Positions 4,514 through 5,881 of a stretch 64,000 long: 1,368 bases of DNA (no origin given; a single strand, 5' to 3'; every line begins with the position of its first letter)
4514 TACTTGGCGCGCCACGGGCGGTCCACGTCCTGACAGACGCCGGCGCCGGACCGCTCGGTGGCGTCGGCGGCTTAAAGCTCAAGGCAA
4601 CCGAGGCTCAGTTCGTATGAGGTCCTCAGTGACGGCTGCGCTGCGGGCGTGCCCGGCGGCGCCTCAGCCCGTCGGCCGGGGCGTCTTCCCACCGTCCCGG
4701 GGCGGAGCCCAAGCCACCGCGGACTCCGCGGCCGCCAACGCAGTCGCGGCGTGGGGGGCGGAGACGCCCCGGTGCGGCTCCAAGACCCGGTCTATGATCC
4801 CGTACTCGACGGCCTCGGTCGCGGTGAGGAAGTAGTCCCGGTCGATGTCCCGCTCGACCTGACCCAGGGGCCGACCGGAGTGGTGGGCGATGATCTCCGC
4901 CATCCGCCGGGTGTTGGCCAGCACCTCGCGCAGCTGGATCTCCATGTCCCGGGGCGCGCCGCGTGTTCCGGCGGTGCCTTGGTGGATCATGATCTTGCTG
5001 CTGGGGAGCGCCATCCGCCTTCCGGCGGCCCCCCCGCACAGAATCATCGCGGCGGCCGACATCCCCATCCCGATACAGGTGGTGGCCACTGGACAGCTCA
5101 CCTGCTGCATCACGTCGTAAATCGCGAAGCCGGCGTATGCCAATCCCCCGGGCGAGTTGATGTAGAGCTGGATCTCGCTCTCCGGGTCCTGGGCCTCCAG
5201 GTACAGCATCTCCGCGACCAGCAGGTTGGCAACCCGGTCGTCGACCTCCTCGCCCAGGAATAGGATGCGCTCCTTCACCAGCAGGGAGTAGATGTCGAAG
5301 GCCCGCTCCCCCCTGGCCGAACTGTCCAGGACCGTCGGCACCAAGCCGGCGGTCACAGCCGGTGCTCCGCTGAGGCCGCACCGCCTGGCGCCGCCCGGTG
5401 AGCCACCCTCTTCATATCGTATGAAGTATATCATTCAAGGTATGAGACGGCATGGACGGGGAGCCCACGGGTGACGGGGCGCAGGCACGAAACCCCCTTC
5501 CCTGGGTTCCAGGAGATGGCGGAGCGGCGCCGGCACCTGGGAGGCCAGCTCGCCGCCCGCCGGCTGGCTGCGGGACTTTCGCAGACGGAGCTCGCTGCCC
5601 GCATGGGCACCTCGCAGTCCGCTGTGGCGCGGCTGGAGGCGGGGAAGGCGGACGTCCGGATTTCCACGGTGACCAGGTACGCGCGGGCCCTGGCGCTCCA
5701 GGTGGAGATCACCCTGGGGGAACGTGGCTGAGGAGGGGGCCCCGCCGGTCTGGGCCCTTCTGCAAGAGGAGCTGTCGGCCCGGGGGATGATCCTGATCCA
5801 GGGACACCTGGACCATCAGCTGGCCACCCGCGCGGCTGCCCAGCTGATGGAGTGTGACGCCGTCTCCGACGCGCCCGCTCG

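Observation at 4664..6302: Active clpP divergent from a ClgR-like regulator co-transcribed with a triad-less ClpP paralog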

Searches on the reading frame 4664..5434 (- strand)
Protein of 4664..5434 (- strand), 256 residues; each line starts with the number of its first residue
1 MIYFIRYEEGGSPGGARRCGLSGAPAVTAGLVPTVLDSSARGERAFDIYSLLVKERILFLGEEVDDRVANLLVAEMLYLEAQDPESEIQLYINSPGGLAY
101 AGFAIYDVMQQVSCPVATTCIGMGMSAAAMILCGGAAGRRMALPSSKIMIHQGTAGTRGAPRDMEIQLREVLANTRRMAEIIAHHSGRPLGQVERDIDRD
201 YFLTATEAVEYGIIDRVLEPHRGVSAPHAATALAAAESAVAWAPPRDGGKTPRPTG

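Call 3: search_protein_families(library=pfam, proteins=[window:4664-5434:-], max_evalue=0.1)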
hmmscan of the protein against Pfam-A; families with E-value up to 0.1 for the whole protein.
window:4664-5434:- (256 aa): 1 family
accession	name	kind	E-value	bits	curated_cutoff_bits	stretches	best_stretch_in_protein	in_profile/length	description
PF00574.28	CLP_protease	-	1.7e-68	230.5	20.2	1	41-219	2-180/182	Clp protease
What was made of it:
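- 4664..5356 (-): Active clpP (230 aa, GTG start). It has canonical N-terminal axial-loop residues and an intact Ser/His/Asp triad. It belongs to a cassette-linked subclade with GM[GA]MSAA around the catalytic Ser. PF00574 230.5 bits (call 3).
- Checked: PF00574 scores 230.5 bits (call 3).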

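Call 4: search_protein_families(library=ncbifam, proteins=[window:4664-5434:-], max_evalue=0.1)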
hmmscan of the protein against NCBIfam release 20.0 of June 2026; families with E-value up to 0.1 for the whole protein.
window:4664-5434:- (256 aa): 13 families
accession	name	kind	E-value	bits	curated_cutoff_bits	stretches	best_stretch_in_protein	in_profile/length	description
NF001368.0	PRK00277.1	subfamily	4.2e-77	258.6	249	1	29-221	6-198/203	ATP-dependent Clp protease proteolytic subunit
TIGR00493.1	clpP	equivalog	1.8e-72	243.2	308.6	1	30-219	2-191/192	ATP-dependent Clp endopeptidase proteolytic subunit ClpP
NF011090.0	PRK14513.1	equivalog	7.2e-69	231.7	347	1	31-223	3-195/201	ATP-dependent Clp protease proteolytic subunit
NF009203.0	PRK12551.1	equivalog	5.2e-64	215.6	359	1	31-220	1-190/196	ATP-dependent Clp protease proteolytic subunit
NF009205.0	PRK12553.1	subfamily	6.1e-63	212.2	228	1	32-225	14-209/211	ATP-dependent Clp protease proteolytic subunit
NF011091.0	PRK14514.1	equivalog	1.1e-59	201.8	361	1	31-219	30-218/221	ATP-dependent Clp endopeptidase proteolytic subunit ClpP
NF009204.0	PRK12552.1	equivalog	2.9e-51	174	263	1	47-227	22-221/225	ATP-dependent Clp protease proteolytic subunit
NF011089.0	PRK14512.1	equivalog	9.4e-40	136.5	251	1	50-220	23-193/200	ATP-dependent Clp protease proteolytic subunit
NF045542.1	Clp_rel_HeadMat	equivalog_domain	6.7e-21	74.9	120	1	81-217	29-165/165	head maturation protease, ClpP-related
NF045540.1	scaf_prot_MCP1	exception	3e-20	72.5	475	1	79-227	24-170/652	ClpP-like prohead protease/major capsid protein fusion protein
NF004510.0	PRK05851.1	equivalog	0.014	13.6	621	1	143-185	149-191/525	long-chain-fatty acid--ACP ligase MbtM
NF009358.0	PRK12713.1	equivalog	0.019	14.4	595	1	87-189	83-178/339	flagellar rod assembly protein/muramidase FlgJ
TIGR00706.1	SppA_dom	equivalog_domain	0.023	14.3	155.45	1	88-135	35-84/208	signal peptide peptidase SppA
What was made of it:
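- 4664..5356 (-): NF001368 258.6 bits, above its cut-off (call 4).
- Checked: NCBIfam NF001368 scores 258.6 bits against a cut-off of 249 (call 4).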

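Call 40: search_solved_structures(query=window:4664-5356:-, max_evalue=1e-30)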
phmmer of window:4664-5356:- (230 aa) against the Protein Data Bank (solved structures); distinct sequences matched with E-value up to 1e-30: 97 (the best 60 are shown).
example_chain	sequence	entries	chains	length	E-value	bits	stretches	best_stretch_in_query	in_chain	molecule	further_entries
7m1m_A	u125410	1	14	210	9.3e-66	225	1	3-193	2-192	ATP-dependent Clp protease proteolytic subunit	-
9ndj_H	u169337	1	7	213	1.1e-65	224.7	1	3-193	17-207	ATP-dependent Clp protease proteolytic subunit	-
6hwm_A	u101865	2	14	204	2.6e-65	223.5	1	5-197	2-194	ATP-dependent Clp protease proteolytic subunit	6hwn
7uiv_H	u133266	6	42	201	1.9e-63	217.4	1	5-200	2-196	ATP-dependent Clp protease proteolytic subunit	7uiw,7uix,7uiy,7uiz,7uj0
3mt6_R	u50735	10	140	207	5.1e-63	216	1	4-195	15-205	ATP-dependent Clp protease proteolytic subunit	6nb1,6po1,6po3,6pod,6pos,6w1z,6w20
3hln_A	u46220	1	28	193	6.3e-63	215.7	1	5-195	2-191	ATP-dependent Clp protease proteolytic subunit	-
1tyf_A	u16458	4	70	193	6.3e-63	215.7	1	5-195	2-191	CLP PEPTIDASE | ATP-dependent Clp protease proteolytic subunit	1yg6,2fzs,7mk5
6wr2_h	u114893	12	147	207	8.5e-63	215.3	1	5-196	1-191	ATP-dependent Clp protease proteolytic subunit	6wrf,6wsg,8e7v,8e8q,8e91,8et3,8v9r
6uqe_G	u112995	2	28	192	8.6e-63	215.3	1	5-193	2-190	ATP-dependent Clp protease proteolytic subunit | ATP-dependent Clp endopeptidase proteolytic subunit ClpP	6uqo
6ppe_A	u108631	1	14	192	1.1e-62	214.9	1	5-195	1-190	ATP-dependent Clp protease proteolytic subunit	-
1yg8_A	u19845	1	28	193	2e-62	214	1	5-195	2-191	ATP-dependent Clp protease proteolytic subunit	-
5g1q_A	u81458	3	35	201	4e-62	213.1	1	2-196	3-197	CLP PROTEASE PROTEOLYTIC SUBUNIT P | ATP-DEPENDENT CLP PROTEASE PROTEOLYTIC SUBUNIT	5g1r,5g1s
3p2l_A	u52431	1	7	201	9.2e-62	211.9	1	4-196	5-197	ATP-dependent Clp protease proteolytic subunit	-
8r05_A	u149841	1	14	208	3.9e-61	209.8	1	4-192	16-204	ATP-dependent Clp protease proteolytic subunit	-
8qyf_A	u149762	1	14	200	5.8e-61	209.3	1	4-196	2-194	ATP-dependent Clp protease proteolytic subunit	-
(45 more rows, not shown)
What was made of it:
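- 4664..5356 (-): Closest solved relatives are ClpPs of about 200-210 residues (7m1m, 9ndj, 6hwm, 1tyf) at 215-225 bits (call 40).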

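Call 71: search_protein_families(library=padloc, proteins=[window:4664-5356:-], max_evalue=0.01)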
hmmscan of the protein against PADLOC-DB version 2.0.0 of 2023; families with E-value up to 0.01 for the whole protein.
window:4664-5356:- (230 aa): 0 families
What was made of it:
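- PADLOC returns nothing for the paralog (call 71).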

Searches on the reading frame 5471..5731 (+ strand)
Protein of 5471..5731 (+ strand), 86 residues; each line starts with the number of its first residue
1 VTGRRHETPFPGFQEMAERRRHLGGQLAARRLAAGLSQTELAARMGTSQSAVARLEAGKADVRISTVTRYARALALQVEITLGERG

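Call 3: search_protein_families(library=pfam, proteins=[window:5471-5731:+], max_evalue=0.1)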
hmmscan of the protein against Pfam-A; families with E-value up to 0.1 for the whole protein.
window:5471-5731:+ (86 aa): 19 families
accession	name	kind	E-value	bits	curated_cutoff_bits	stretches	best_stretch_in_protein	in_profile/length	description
PF13560.12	HTH_31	-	2.5e-13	50.6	27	1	22-78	1-58/64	Helix-turn-helix domain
PF01381.28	HTH_3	-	5.1e-13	49.3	23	1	27-76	1-50/55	Helix-turn-helix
PF13443.12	HTH_26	-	2e-05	25.2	22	1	34-78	9-54/63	Cro/C1-type HTH DNA-binding domain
PF13744.12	HTH_37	-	0.00062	20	27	1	18-80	14-77/80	Helix-turn-helix domain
PF01047.28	MarR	-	0.001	19.4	24.6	0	35-54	17-36/59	MarR family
PF13413.12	HTH_25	-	0.0011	19.2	24.6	1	26-75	1-56/62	Helix-turn-helix domain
PF13384.12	HTH_23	-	0.0024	18.1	24.6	1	27-54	9-36/50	Homeodomain-like domain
PF13412.12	HTH_24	-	0.0037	17.3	21.9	1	34-54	16-36/48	Winged helix-turn-helix DNA-binding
PF13518.12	HTH_28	-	0.0039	17.7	25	1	29-55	6-32/52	Helix-turn-helix domain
PF22495.2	HTH_92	-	0.0066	16.2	27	1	29-59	2-32/45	RsaL-like HTH domain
PF12802.13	MarR_2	-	0.0098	16.5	27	1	33-55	17-40/61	MarR family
PF04545.22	Sigma70_r4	-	0.011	15.7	24.1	1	33-56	18-41/50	Sigma-70, region 4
PF09339.16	HTH_IclR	-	0.016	15.4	22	1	33-55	16-38/52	IclR helix-turn-helix domain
PF20432.4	Xre-like-HTH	-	0.034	14.9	25.8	1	24-59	11-47/63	Antitoxin Xre-like helix-turn-helix domain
PF13545.12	HTH_Crp_2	-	0.044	14.2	27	1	26-54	17-41/70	Crp-like helix-turn-helix domain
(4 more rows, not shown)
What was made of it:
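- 5471..5731 (+): XRE-family HTH regulator (86 aa) with the conserved N-terminal motif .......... ahead of helix 1. Predicted autoregulator and regulator of the divergent clpP. HTH_31 and HTH_3 hits (call 3).
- On ClgR/PopR regulators: HTH_31 and HTH_3 (call 3).
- Checked: HTH_31 scores 50.6 bits and HTH_3 49.3 bits (call 3).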

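Call 4: search_protein_families(library=ncbifam, proteins=[window:5471-5731:+], max_evalue=0.1)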
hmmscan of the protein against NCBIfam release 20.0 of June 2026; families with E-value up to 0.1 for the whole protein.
window:5471-5731:+ (86 aa): 22 families
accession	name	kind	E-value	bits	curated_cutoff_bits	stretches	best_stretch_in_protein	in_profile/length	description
TIGR03070.1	couple_hipB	subfamily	8.2e-12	44.9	71.65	1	22-77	2-57/58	type II toxin-antitoxin system Y4mF family antitoxin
NF006015.0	PRK08154.1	subfamily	8.5e-07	28.4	204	1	20-83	28-91/314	anaerobic benzoate catabolism transcriptional regulator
NF041951.1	phage_RstR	subfamily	1.5e-06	28.4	80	1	24-81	4-61/108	RstR family transcriptional repressor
NF047948.1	male_kill_WMK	equivalog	4.7e-05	23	300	1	19-79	159-219/300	WO male-killing family protein Wmk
NF007408.0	PRK09943.1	equivalog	0.00015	21.4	211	1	17-76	2-61/185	HTH-type transcriptional regulator PuuR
TIGR02612.1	mob_myst_A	hypoth_equivalog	0.00023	21.1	122.6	1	10-75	13-80/150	mobile mystery protein A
TIGR03830.1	CxxCG_CxxCG_HTH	subfamily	0.0019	18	61.8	1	24-63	67-106/127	type II TA system antitoxin MqsA family protein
NF047542.1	telomere_Tap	equivalog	0.0032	16.2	600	1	31-75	26-70/695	telomere-associated protein Tap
NF058600.1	TransRegSco1979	equivalog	0.004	16.2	350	1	20-70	6-56/280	Sco1979 family transcriptional regulator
NF007271.0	PRK09726.1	equivalog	0.0042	17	79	1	30-78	20-68/88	type II toxin-antitoxin system antitoxin HipB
TIGR00270.2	TIGR00270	equivalog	0.0047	16.7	110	1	30-76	83-129/159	multiprotein bridging factor aMBF1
NF007257.0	PRK09706.1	subfamily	0.0057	16.5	101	1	21-74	4-57/135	transcriptional repressor DicA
TIGR02607.1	antidote_HigA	equivalog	0.014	15.2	47.7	1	22-80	6-65/81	HigA family addiction module antitoxin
TIGR02980.1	SigBFG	subfamily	0.02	14.6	234.35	1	29-57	188-216/227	SigB/SigF/SigG family RNA polymerase sigma factor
NF010465.0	PRK13890.1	equivalog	0.022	14.8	96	1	35-80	18-63/121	conjugal transfer protein TrbA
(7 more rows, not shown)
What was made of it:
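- The best NCBIfam hit of the XRE is a Y4mF/HipB-type antitoxin model, below its cut-off (call 4).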

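Call 59: find_homologous_proteins(query=window:5471-5728:+, max_evalue=1e-8)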
Query window:5471-5728:+ (86 aa): 4728 proteins with E <= 1e-8 among 5019 candidates; the best 120 are listed.
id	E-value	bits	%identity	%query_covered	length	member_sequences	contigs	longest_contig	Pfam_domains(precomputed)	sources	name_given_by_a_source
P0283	1.2e-44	167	99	100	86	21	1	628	PF01381.29,PF13560.13,PF13443.13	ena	-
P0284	2.3e-36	141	85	100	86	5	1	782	PF01381.29,PF13560.13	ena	-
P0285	9.7e-33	129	78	100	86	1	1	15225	PF01381.29,PF13560.13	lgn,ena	-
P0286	1.4e-28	116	67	100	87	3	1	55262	PF01381.29,PF13560.13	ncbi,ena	-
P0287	2.8e-28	115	69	100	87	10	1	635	PF01381.29,PF13560.13,PF13443.13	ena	-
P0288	3.4e-28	115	67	100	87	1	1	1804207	PF01381.29,PF13560.13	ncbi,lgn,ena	-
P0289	3.9e-28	115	67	100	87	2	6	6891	PF01381.29,PF13560.13,PF13443.13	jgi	jgi:transcriptional regulator with XRE-family HTH domain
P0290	4.8e-28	114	67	100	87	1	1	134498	PF01381.29,PF13560.13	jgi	jgi:transcriptional regulator with XRE-family HTH domain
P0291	5.7e-28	114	67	100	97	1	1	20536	PF01381.29,PF13560.13,PF13443.13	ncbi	-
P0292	6.4e-28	114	68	99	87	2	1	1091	PF01381.29,PF13560.13,PF13443.13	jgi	jgi:transcriptional regulator with XRE-family HTH domain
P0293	9.2e-28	113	67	100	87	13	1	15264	PF01381.29,PF13560.13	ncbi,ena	-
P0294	9.3e-28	113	67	100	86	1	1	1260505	PF01381.29,PF13560.13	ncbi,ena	-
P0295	9.4e-28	113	70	98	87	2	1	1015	PF01381.29,PF13560.13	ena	-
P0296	1.2e-27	113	69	100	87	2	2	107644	PF01381.29,PF13560.13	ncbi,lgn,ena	-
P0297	1.9e-27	112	69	100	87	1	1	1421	PF01381.29,PF13560.13,PF13443.13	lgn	-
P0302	6.1e-27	111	67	99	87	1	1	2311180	PF01381.29,PF13560.13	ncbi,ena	-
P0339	2.7e-25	106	73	91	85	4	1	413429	PF01381.29,PF13560.13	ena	-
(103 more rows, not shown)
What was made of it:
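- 5471..5731 (+): 4728 related clusters at E<=1e-8 (call 59).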

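Call 61: find_encoding_contigs(protein=P0288, flank=4000, max_places=2)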
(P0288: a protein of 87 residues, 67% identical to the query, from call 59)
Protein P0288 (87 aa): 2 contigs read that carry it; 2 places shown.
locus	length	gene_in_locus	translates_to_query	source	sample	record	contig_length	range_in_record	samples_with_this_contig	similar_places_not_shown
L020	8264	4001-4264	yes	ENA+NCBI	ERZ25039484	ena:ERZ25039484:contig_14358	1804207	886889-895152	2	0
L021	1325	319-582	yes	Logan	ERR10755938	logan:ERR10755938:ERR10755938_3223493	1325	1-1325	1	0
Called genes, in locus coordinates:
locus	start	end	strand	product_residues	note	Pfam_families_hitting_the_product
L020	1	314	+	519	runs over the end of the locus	PF02347:GDC-P, PF21478:GcvP2_C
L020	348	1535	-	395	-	PF00296:Bac_luciferase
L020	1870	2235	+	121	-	PF12844:HTH_19 (weak), PF13560:HTH_31, PF01381:HTH_3, PF13443:HTH_26 (weak)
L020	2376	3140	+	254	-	-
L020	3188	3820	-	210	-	PF00574:CLP_protease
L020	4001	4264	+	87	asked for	PF13560:HTH_31, PF01381:HTH_3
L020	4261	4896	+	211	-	PF00574:CLP_protease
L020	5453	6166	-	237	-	PF01738:DLH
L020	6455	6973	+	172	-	-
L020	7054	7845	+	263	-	PF02585:PIG-L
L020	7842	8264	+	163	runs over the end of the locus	PF04978:MST, PF12867:DinB_2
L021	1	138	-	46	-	?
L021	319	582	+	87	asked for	PF13560:HTH_31, PF01381:HTH_3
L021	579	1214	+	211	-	PF00574:CLP_protease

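Call 62: find_encoding_contigs(protein=P0302, flank=4000, max_places=2)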
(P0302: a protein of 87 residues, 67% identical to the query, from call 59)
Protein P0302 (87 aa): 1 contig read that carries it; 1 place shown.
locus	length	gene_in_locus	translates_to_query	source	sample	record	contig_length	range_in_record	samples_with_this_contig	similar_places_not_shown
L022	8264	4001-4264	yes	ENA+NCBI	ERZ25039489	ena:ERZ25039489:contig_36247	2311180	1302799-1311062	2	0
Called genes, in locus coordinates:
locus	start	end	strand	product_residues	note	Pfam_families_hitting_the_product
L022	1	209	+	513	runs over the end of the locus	PF02347:GDC-P, PF21478:GcvP2_C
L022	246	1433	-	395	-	PF00296:Bac_luciferase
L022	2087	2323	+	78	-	PF12844:HTH_19 (weak), PF13560:HTH_31, PF13744:HTH_37 (weak), PF01381:HTH_3, PF13443:HTH_26 (weak)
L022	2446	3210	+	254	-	-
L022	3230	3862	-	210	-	PF00574:CLP_protease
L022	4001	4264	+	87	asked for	PF13560:HTH_31, PF01381:HTH_3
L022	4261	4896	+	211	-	PF00574:CLP_protease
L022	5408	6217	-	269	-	PF01738:DLH, PF02230:Abhydrolase_2 (faint), PF00326:Peptidase_S9 (faint)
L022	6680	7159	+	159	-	-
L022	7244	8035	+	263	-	PF02585:PIG-L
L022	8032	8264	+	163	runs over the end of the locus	PF04978:MST, PF12867:DinB_2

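Call 63: find_encoding_contigs(protein=P0339, flank=4000, max_places=2)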
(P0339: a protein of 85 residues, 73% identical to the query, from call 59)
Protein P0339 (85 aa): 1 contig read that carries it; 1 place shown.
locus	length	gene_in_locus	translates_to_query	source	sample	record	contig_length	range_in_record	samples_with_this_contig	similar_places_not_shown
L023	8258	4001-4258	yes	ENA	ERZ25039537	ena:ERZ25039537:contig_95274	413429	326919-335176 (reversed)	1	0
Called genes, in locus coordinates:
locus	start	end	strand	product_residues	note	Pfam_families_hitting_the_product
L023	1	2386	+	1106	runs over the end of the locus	PF07690:MFS_1, PF05977:MFS_3 (weak), PF26549:Tricorn_N (faint), PF02129:Peptidase_S15 (weak), PF20434:BD-FAE, PF00326:Peptidase_S9, PF00561:Abhydrolase_1 (faint), PF01738:DLH, +1 more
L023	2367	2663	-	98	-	PF07110:EthD (faint)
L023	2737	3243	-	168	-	PF06210:DUF1003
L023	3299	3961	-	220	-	PF00574:CLP_protease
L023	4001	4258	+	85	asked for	PF13560:HTH_31, PF01381:HTH_3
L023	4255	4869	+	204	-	PF00574:CLP_protease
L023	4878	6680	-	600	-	PF17297:PEPCK_N, PF00821:PEPCK_GTP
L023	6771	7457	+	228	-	PF00586:AIRS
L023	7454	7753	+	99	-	-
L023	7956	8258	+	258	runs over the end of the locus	PF00459:Inositol_P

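Call 71: search_protein_families(library=padloc, proteins=[window:5471-5731:+], max_evalue=0.01)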
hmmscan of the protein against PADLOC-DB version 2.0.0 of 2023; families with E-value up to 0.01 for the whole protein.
window:5471-5731:+ (86 aa): 18 families
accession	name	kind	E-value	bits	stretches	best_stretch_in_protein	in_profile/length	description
PDLC02926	HTH_VI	-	5.3e-11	40.6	1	24-80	3-59/92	-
PDLC04142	capH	-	2e-07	30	1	23-83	7-67/103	capH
PDLC03952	RmrA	-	6.2e-06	23.3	1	15-78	15-78/395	-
PDLC03951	RmrA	-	6.9e-05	20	1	26-78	12-64/400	-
PDLC03955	RmrA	-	0.0001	19.7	1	27-79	25-77/371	-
PDLC03949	RmrA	-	0.00019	18.5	1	28-79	8-59/363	-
PDLC03664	Control_protein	-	0.0002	19.7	1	23-76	14-67/74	control protein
PDLC03956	RmrA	-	0.00037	17.7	1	28-80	14-67/399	-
PDLC03947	RmrA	-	0.00037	17.4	1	18-75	7-64/383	-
PDLC04133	mad1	-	0.00056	18.2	0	36-56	6-26/60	mads_1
PDLC03665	Control_protein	-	0.0012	17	1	31-78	18-65/77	control protein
PDLC03243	MTase_II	-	0.0013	15.7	1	20-74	270-324/377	Type II methyltransferase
PDLC03946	RmrA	-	0.0016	15.3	1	28-78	8-58/357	-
PDLC03954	RmrA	-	0.0018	15.3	1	22-78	10-66/380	-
PDLC04775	PDC-M69A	-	0.0028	16.2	1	29-80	14-65/113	-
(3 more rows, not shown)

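Call 88: predict_structure(alignment_id=A6)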
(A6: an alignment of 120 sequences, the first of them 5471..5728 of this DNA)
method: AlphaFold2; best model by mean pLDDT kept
length: 86 residues; sequences in the alignment: 120
mean_pLDDT: 88.7   pTM: 0.75
mean pLDDT of the five models: 88.7, 88.0, 87.6, 86.9, 86.8
residues with pLDDT >= 90: 58; 70-90: 16; 50-70: 10; < 50: 2
segments of 3 or more residues with pLDDT < 50: none
pLDDT, mean of each block of 10 residues (from residue 1): 56 86 97 98 98 94 93 94 80
secondary structure, 60 per line:
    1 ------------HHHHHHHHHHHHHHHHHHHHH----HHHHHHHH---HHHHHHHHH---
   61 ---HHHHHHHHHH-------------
elements in order: H13-33 H38-45 H49-57 H64-73
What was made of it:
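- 5471..5731 (+): In the AF2 model residues 1-10 have pLDDT 56 and the first helix starts at residue 13 (call 88).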
